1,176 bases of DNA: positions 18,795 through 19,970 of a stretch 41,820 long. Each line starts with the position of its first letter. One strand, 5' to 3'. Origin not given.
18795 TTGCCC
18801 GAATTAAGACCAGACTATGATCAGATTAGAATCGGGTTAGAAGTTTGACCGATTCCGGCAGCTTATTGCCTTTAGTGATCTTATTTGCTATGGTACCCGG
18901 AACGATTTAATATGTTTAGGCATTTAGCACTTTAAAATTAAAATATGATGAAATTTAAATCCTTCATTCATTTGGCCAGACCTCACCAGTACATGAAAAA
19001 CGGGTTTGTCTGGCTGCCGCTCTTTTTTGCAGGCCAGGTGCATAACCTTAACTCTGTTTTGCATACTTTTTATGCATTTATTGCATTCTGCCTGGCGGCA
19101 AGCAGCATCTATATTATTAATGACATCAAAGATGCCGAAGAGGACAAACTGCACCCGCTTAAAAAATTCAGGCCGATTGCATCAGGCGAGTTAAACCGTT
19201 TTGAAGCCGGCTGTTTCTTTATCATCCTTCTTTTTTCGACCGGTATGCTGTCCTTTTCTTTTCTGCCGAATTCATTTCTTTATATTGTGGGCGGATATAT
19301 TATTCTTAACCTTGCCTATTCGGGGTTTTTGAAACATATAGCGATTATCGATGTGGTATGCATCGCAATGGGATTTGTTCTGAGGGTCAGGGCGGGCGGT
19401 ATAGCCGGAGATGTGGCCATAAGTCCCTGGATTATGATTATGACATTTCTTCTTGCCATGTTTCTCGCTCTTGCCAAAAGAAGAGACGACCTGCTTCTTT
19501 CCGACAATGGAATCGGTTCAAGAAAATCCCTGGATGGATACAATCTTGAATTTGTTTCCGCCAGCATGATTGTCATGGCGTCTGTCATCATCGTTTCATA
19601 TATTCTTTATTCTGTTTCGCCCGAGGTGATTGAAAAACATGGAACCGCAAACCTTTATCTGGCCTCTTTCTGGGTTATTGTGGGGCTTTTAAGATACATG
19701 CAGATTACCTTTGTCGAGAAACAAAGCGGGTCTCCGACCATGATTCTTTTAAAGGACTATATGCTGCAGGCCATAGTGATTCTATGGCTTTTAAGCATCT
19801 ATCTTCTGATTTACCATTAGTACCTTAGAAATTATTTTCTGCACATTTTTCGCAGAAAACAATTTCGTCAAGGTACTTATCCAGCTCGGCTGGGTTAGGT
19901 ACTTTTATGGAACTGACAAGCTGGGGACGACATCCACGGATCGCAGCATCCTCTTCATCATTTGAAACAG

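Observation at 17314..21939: DPA-like polyprenyl-phosphate-arabinofuranose donor pathway coupled to GT-C transferases outside the Corynebacteriales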

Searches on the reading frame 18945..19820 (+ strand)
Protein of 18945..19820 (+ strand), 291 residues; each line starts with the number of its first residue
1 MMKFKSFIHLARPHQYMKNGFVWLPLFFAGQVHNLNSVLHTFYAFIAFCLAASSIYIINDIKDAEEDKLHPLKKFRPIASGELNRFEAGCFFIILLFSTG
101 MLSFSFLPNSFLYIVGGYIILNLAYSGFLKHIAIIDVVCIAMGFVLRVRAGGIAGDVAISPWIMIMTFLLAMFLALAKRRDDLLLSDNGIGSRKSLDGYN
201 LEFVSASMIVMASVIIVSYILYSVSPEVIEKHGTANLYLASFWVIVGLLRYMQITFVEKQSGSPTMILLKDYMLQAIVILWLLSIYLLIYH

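Call 3: search_protein_families(library=pfam, proteins=[window:18945-19820:+])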
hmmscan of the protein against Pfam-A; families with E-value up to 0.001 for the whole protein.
window:18945-19820:+ (291 aa): 1 family
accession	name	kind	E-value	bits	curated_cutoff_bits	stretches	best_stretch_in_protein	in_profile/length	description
PF01040.23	UbiA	-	7e-20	71.8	34.2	1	33-253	14-230/250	UbiA prenyltransferase family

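Call 4: search_protein_families(library=ncbifam, proteins=[window:18945-19820:+])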
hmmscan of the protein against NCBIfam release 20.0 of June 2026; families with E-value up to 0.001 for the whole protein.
window:18945-19820:+ (291 aa): 8 families
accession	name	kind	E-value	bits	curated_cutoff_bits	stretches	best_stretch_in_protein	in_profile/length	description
NF008977.0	PRK12324.1-2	equivalog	2.5e-68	230.6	234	1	6-290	4-288/297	decaprenyl-phosphate phosphoribosyltransferase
NF008978.0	PRK12324.1-4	equivalog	3.2e-62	210.3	207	1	6-290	34-320/322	decaprenyl-phosphate phosphoribosyltransferase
NF006088.0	PRK08238.1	equivalog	5.5e-53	180.3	351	1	3-284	191-475/482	UbiA family prenyltransferase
NF008976.0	PRK12324.1-1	equivalog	1.8e-43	149.1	474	1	8-286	22-300/306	decaprenyl-phosphate phosphoribosyltransferase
NF009523.0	PRK12884.1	equivalog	3.7e-11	42.7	269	1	2-278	2-268/279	prenyltransferase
TIGR01473.1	cyoE_ctaB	equivalog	1.9e-07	31.1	210.3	1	6-174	2-167/281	heme o synthase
TIGR01475.1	ubiA_other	subfamily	5.2e-05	22.8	180.8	1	24-173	18-166/282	UbiA-like polyprenyltransferase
TIGR01474.1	ubiA_proteo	equivalog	0.00012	21.7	275.45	1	26-184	23-191/282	4-hydroxybenzoate octaprenyltransferase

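Call 9: find_homologous_proteins(query=window:18945-19820:+)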
Query window:18945-19820:+ (291 aa): 7558 proteins with E <= 0.001 among 8000 candidates; the best 120 are listed.
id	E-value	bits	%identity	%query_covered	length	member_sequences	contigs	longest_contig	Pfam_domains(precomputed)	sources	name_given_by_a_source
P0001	1.4e-177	607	97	99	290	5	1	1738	PF01040.24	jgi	jgi:decaprenyl-phosphate phosphoribosyltransferase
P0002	9.7e-161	552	87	100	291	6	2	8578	PF01040.24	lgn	-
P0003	1.7e-154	532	82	100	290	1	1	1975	PF01040.24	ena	-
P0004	4.4e-154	530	82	100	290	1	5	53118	PF01040.24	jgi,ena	-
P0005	5.0e-154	530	83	100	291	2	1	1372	PF01040.24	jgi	-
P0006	1.7e-153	528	82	100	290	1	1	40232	PF01040.24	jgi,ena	-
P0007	1.2e-125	437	67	100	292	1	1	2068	PF01040.24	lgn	-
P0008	5.2e-125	435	69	100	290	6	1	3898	PF01040.24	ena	-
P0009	5.4e-125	435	68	100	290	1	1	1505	PF01040.24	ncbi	-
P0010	1.4e-123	430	67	100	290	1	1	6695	PF01040.24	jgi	-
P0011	1.8e-123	430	66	100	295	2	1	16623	PF01040.24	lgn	-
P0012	2.4e-123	429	67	100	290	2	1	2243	PF01040.24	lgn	-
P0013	3.9e-123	429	65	96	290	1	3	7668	PF01040.24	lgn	-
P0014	6.2e-123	428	67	100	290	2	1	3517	PF01040.24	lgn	-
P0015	9.5e-123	428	65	100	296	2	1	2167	PF01040.24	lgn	-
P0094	2.1e-108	380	58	100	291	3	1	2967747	PF01040.24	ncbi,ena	-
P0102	4.2e-108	379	60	98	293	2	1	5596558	PF01040.24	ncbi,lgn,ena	-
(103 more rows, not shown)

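Call 10: search_solved_structures(query=window:18945-19820:+, max_evalue=0.01, show_alignments=1)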
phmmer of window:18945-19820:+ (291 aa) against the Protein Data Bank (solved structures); distinct sequences matched with E-value up to 0.01: 2.
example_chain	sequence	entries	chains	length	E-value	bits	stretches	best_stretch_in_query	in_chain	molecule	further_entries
8j8j_D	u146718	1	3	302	3.6e-34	122.1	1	8-285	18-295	Decaprenyl-phosphate phosphoribosyltransferase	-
8j8k_A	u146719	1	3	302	8.6e-24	88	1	8-285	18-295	Decaprenyl-phosphate phosphoribosyltransferase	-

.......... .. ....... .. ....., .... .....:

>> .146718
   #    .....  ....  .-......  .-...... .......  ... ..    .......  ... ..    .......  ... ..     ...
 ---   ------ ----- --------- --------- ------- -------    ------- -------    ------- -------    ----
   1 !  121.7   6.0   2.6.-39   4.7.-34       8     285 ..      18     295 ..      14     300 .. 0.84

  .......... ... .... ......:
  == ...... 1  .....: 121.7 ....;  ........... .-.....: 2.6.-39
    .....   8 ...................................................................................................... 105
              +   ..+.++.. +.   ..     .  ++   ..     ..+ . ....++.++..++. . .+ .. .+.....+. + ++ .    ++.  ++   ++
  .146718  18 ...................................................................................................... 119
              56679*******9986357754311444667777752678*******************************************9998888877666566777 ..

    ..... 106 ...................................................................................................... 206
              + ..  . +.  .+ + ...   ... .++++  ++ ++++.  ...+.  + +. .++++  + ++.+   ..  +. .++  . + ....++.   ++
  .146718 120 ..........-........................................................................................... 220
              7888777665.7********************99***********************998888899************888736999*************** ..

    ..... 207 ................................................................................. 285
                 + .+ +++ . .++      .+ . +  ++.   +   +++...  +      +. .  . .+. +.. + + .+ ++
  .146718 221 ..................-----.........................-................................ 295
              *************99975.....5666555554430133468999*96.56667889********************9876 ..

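Call 22: find_encoding_contigs(protein=P0004, flank=10000, max_places=2)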
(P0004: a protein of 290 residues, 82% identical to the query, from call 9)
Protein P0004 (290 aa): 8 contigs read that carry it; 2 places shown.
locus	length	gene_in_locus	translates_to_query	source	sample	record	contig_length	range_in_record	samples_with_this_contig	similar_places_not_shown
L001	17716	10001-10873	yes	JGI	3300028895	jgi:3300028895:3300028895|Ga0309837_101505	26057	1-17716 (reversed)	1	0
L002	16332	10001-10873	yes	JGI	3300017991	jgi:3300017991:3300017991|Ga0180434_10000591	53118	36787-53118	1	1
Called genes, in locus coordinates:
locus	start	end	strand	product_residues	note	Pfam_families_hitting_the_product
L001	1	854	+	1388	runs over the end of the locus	-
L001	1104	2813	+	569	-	PF02465:FliD_N, PF07196:Flagellin_IN (weak), PF07195:FliD_C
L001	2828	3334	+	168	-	PF02561:FliS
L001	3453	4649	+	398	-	PF02073:Peptidase_M29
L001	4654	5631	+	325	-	PF00561:Abhydrolase_1, PF12146:Hydrolase_4 (weak), PF12697:Abhydrolase_6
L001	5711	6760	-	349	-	PF03480:DctP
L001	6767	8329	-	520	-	PF13231:PMT_2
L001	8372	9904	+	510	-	PF13231:PMT_2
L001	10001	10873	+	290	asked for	PF01040:UbiA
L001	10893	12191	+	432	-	PF01565:FAD_binding_4, PF04030:ALO (weak)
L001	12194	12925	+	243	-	PF00106:adh_short, PF08659:KR (weak), PF13561:adh_short_C2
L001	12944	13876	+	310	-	PF04055:Radical_SAM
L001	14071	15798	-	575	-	PF00989:PAS, PF13188:PAS_8, PF08448:PAS_4, PF13426:PAS_9, PF08447:PAS_3, PF08448:PAS_4, PF13426:PAS_9, PF01590:GAF, +2 more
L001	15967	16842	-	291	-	PF13487:HD_5, PF01966:HD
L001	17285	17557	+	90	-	PF00216:Bac_DNA_binding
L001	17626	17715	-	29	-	?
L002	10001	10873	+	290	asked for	PF01040:UbiA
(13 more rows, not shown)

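Call 23: find_encoding_contigs(protein=P0102, flank=10000, max_places=2)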
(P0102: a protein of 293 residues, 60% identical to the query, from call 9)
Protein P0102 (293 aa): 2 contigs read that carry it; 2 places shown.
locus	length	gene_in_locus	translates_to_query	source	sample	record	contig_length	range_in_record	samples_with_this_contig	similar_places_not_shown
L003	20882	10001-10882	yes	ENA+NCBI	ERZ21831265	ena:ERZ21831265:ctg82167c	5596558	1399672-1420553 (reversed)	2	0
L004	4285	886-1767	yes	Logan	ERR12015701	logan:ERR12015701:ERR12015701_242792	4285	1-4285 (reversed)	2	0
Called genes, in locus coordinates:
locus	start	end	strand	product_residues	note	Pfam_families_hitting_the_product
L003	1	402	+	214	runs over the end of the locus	PF01936:NYN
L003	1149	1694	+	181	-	-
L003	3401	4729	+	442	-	PF13534:Fer4_17, PF13183:Fer4_8, PF13187:Fer4_9 (weak), PF13237:Fer4_10 (faint), PF02754:CCG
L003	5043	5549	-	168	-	PF03807:F420_oxidored (weak), PF05368:NmrA, PF13460:NAD_binding_10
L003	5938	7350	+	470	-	PF01212:Beta_elim_lyase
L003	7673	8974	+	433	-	PF00595:PDZ, PF13180:PDZ_2, PF17820:PDZ_6, PF03572:Peptidase_S41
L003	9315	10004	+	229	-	PF00702:Hydrolase, PF13419:HAD_2, PF13242:Hydrolase_like (faint)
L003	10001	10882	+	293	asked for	PF01040:UbiA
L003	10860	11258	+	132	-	PF04138:GtrA_DPMS_TM (faint)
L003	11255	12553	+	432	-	PF01565:FAD_binding_4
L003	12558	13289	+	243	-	PF00106:adh_short, PF08659:KR (weak), PF13561:adh_short_C2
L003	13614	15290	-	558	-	-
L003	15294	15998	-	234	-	PF03306:AAL_decarboxy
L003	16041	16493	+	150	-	-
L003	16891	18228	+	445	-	PF25917:BSH_RND, PF25885:HH_EMRA (faint), PF25876:HH_MFP_RND (weak), PF25954:Beta-barrel_RND_2, PF25990:Beta-barrel_YknX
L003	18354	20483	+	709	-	PF00005:ABC_tran, PF02463:SMC_N (weak), PF13304:AAA_21 (faint), PF12704:MacB_PCD, PF02687:FtsX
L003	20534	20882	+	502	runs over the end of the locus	PF02321:OEP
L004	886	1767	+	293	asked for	PF01040:UbiA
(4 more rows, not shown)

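Call 24: find_encoding_contigs(protein=P0094, flank=10000, max_places=2)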
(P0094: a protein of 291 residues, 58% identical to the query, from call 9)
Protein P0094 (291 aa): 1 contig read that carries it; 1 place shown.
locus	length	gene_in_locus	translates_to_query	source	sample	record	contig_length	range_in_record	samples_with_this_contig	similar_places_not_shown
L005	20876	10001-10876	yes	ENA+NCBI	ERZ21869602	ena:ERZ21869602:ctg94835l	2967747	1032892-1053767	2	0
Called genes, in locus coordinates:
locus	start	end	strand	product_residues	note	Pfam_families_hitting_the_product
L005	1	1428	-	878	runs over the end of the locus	PF00672:HAMP, PF00512:HisKA, PF02518:HATPase_c, PF00072:Response_reg, PF01627:Hpt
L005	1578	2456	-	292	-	PF09459:EB_dh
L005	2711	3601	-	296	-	PF00892:EamA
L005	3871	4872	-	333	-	PF08240:ADH_N, PF00107:ADH_zinc_N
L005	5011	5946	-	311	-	PF00682:HMGL-like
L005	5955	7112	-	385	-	PF04015:DUF362, PF00037:Fer4 (faint), PF12837:Fer4_6 (faint), PF13237:Fer4_10 (weak), PF12838:Fer4_7 (weak)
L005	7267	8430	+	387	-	PF22020:RlmL_1st, PF01170:UPF0020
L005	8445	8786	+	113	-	PF07883:Cupin_2 (weak)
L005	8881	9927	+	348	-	PF01594:AI-2E_transport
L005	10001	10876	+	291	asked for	PF01040:UbiA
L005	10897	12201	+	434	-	PF01565:FAD_binding_4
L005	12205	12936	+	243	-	PF00106:adh_short, PF08659:KR, PF13561:adh_short_C2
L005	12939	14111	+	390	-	PF03739:LptF_LptG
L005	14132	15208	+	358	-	PF03739:LptF_LptG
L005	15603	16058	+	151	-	PF13668:Ferritin_2 (weak), PF02915:Rubrerythrin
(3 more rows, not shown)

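Call 27: find_related_loci(query=A1, collection=genome_contigs, flank=10000)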
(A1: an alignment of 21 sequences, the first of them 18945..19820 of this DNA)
Query A1 (291 aa) in genome_contigs; peptide patterns used: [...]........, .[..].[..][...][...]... (x = any residue, [..] = any of these).
513 stretches matched a pattern; 458 encode a relative of the query (tblastn E <= 1e-3); the best 80 are kept; 80 distinct loci.
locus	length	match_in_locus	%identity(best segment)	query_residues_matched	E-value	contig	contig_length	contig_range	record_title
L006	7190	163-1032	64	1-290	5e-129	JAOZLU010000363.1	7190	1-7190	MAG: Desulfobacterales bacterium isolate GMC2_bin_2_sub GMC2_2266_length_7190_cov_39.777295, whole genome shotgun sequen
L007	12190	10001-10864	64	3-290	3e-128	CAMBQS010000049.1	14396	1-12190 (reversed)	MAG: Desulfocicer vacuolatum DSM 3385 isolate MiH-14oct19-180 genome assembly, contig: MiH-14oct19-C8692, whole genome s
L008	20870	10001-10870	64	1-290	5e-128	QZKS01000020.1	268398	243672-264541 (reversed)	MAG: Desulfobacteraceae bacterium isolate SURF_7 Ga0104751_1000011, whole genome shotgun sequence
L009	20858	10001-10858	64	5-290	2e-127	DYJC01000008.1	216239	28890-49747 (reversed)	MAG TPA_asm: Desulfosudis oleivorans isolate FI88_44_71 Afr_mines_FI88_46_length_216239_cov_30_855928, whole genome shot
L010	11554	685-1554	68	1-290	1e-126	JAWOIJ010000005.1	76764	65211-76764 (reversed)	MAG: Desulfobacterales bacterium isolate CWP5-2.bin.178 k191_789364, whole genome shotgun sequence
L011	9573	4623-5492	67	1-290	3e-125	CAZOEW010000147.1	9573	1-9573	MAG TPA_asm: uncultured Desulfobacterales bacterium isolate SRP319275_co4_240 genome assembly, contig: NODE_4670_length_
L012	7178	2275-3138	61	3-290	6e-124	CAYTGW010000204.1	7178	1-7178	MAG TPA_asm: uncultured Desulfocicer sp. isolate binchicken_co232_164 genome assembly, contig: NODE_19742_length_7178_co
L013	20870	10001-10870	69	1-290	8e-122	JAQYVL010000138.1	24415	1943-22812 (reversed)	MAG: Desulfobacterales bacterium isolate SG_15_bin76 SG_15_bin.76.orig_15_c_000000532614, whole genome shotgun sequence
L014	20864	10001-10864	66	3-290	1e-114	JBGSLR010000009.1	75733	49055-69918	MAG: Desulfobacterales bacterium isolate JTS-AC21 k141_1968773, whole genome shotgun sequence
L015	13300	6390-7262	59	1-290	1e-114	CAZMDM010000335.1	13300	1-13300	MAG TPA_asm: uncultured Desulfonema sp. isolate binchicken_co23_92 genome assembly, contig: k141_1518444, whole genome s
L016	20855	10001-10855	60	6-290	6e-113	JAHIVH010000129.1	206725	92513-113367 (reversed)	MAG: Proteobacteria bacterium isolate MM_PC_MetaG.mb.70 MM_PC_MetaG.mb.70_k141_1955710, whole genome shotgun sequence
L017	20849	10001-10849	61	7-290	6e-112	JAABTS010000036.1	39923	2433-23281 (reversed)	MAG: Desulfobacteraceae bacterium isolate S24.Bin080 Scaffold_34, whole genome shotgun sequence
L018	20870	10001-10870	60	1-290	1e-111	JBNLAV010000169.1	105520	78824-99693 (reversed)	MAG: Desulfobacteraceae bacterium isolate C2.bin.44.orig k141_1859238, whole genome shotgun sequence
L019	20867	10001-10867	64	3-291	1e-110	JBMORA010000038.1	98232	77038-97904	MAG: Thermodesulfobacteriota bacterium isolate Betzabe_MAG168 MAG168_38, whole genome shotgun sequence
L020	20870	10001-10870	59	1-290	3e-110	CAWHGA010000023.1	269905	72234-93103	MAG: uncultured delta proteobacterium isolate MFD00709.bin.3.2 genome assembly, contig: contig_23838, whole genome shotg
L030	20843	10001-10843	63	1-281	3e-107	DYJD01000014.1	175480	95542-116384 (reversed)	MAG TPA_asm: Desulfosudis oleivorans isolate FI88_2_51_70 Afr_mines_FI88_57_length_175480_cov_31_424814, whole genome sh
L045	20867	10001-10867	55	3-290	1e-99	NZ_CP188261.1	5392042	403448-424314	MAG: Solidesulfovibrio sp. DCME chromosome, complete genome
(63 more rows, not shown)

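Call 55: search_protein_families(library=pfam, proteins=[L045:10771-13098:+, L003:13614-15290:-], max_evalue=0.01)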
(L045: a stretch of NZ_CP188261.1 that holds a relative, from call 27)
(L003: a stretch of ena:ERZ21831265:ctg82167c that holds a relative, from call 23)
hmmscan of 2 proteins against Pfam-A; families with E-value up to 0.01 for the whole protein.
L045:10771-13098:+ (775 aa): 6 families
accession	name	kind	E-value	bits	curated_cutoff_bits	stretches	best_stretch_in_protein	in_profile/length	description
PF00106.31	adh_short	-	3.1e-29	102.3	26.6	1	533-720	2-190/195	short chain dehydrogenase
PF13561.12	adh_short_C2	-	3.1e-19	69.9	27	1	538-729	1-193/236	Enoyl-(Acyl carrier protein) reductase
PF04055.27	Radical_SAM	-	6.2e-19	69.2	29.5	1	252-413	3-164/166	Radical SAM superfamily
PF02310.24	B12-binding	-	2.2e-07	31.2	32.1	1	79-161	18-99/121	B12 binding domain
PF08659.16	KR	-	6.3e-06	26.7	22.6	1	534-702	3-171/180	KR domain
PF03435.24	Sacchrp_dh_NADP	-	0.00056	20.7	25.1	1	534-593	1-60/129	Saccharopine dehydrogenase NADP binding domain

L003:13614-15290:- (558 aa): 0 families

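Call 60: search_protein_families(library=pfam, proteins=[L030:459-1397:+, L030:1399-2103:+, L030:2119-4347:+, L030:4293-5363:+, L030:9342-10013:+, L030:15262-15909:-, L030:15796-17553:+, L030:17605-18072:-, L030:18337-19176:-])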
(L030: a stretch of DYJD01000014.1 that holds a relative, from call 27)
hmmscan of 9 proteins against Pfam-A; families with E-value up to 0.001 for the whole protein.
L030:459-1397:+ (312 aa): 2 families
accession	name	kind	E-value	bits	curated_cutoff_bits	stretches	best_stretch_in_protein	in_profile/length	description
PF00005.33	ABC_tran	-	1.4e-28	100.6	25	1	18-161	2-137/137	ABC transporter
PF13304.12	AAA_21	-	2e-12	48.2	27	1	130-190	235-299/304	AAA domain, putative AbiEii toxin, Type IV TA system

L030:1399-2103:+ (234 aa): 2 families
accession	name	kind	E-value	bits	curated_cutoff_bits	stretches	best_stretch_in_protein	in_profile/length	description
PF12679.13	ABC2_membrane_2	-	1.5e-09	38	27.2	1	7-180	3-203/283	ABC-2 family transporter protein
PF12698.13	ABC2_membrane_3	-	1.7e-05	24.5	31.6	1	48-183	161-291/347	ABC-2 family transporter protein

L030:2119-4347:+ (742 aa): 2 families
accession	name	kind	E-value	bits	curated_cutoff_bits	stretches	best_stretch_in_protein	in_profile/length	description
PF09822.16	ABC_transp_aux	-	5.1e-50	170.8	34.7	1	327-671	2-287/288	ABC-type uncharacterized transport system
PF23357.1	DUF7088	-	5.7e-26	91.2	27.8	1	36-145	2-103/105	Domain of unknown function (DUF7088)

L030:4293-5363:+ (356 aa): 1 family
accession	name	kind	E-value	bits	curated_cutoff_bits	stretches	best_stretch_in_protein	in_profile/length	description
PF14238.11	DUF4340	-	2.5e-27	96.7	25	2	91-288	5-174/183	Domain of unknown function (DUF4340)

L030:9342-10013:+ (223 aa): 3 families
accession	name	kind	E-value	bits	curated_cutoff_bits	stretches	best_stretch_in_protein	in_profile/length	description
PF00702.32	Hydrolase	-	4e-15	57.2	26.4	1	4-192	2-191/191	haloacid dehalogenase-like hydrolase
PF13419.12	HAD_2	-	5.9e-14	53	23.8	1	6-196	1-176/178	Haloacid dehalogenase-like hydrolase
PF13242.12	Hydrolase_like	-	5e-08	33.2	22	1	154-196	4-46/75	HAD-hyrolase-like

L030:15262-15909:- (215 aa): 0 families

L030:15796-17553:+ (585 aa): 7 families
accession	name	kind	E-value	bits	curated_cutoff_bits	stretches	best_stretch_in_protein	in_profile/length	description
PF00069.31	Pkinase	-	5.9e-81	272.1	31.7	2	6-250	1-259/263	Protein kinase domain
PF07714.23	PK_Tyr_Ser-Thr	-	2.9e-61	207.5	23.1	2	8-250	3-256/258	Protein tyrosine and serine/threonine kinase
PF03109.22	ABC1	-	2.3e-12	47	22.9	2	77-155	140-218/244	ABC1 atypical kinase-like domain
PF14531.12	Kinase-like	-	2.8e-08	33.8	25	1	103-217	144-258/289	Kinase-like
PF01163.29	RIO1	-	4e-08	33.5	22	0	82-149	83-149/187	RIO domain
PF01636.29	APH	-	4.3e-08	33.6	23.2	0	98-151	141-197/239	Phosphotransferase enzyme family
PF06293.20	Kdo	-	0.00084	19.3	21.3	0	90-142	103-160/207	Lipopolysaccharide kinase (Kdo/WaaP) family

L030:17605-18072:- (155 aa): 2 families
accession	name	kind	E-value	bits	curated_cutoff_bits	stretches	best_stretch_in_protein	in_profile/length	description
PF00313.28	CSD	-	1.1e-28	99.4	27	1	88-151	2-65/66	'Cold-shock' DNA-binding domain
PF08206.17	OB_RNB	-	0.00013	22.1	24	1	97-120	7-30/58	Ribonuclease B OB domain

L030:18337-19176:- (279 aa): 2 families
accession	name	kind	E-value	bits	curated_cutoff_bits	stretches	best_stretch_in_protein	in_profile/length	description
PF13561.12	adh_short_C2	-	3.3e-35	122.2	27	1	31-275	1-235/236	Enoyl-(Acyl carrier protein) reductase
PF00106.31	adh_short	-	1.7e-31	109.7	26.6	1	26-212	2-188/195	short chain dehydrogenase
